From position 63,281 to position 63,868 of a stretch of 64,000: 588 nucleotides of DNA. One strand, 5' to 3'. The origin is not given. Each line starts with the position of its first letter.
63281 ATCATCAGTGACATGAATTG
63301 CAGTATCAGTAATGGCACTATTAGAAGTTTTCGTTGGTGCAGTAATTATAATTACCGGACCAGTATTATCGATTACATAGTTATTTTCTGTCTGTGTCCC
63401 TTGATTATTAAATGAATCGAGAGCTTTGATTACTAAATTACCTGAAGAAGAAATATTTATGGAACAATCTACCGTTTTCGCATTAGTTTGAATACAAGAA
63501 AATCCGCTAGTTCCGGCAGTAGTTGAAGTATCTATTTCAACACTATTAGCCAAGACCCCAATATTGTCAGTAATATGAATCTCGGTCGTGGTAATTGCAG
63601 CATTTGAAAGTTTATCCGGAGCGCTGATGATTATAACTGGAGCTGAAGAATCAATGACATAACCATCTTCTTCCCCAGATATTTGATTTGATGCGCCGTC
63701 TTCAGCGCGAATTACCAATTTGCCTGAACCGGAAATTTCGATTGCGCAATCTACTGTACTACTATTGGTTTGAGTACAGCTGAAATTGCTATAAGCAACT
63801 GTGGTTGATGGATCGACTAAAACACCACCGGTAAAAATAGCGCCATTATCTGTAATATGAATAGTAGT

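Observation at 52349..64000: Tandem cluster of four giant secreted proteins that appear cell-wall tethered and share domains with a peptidoglycan L,D-transpeptidase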

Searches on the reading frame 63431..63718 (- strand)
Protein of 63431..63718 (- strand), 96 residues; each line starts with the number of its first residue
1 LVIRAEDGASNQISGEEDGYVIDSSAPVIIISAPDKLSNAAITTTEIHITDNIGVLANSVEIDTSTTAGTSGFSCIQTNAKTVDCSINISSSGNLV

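Call 64: search_protein_families(library=pfam, proteins=[window:63431-63718:-], max_evalue=1)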
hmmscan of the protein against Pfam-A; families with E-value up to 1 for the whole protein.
window:63431-63718:- (96 aa): 0 families

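Call 97: search_protein_families(library=ncbifam, proteins=[window:63431-63718:-], max_evalue=1)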
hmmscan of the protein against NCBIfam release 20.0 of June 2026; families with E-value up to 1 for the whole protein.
window:63431-63718:- (96 aa): 0 families
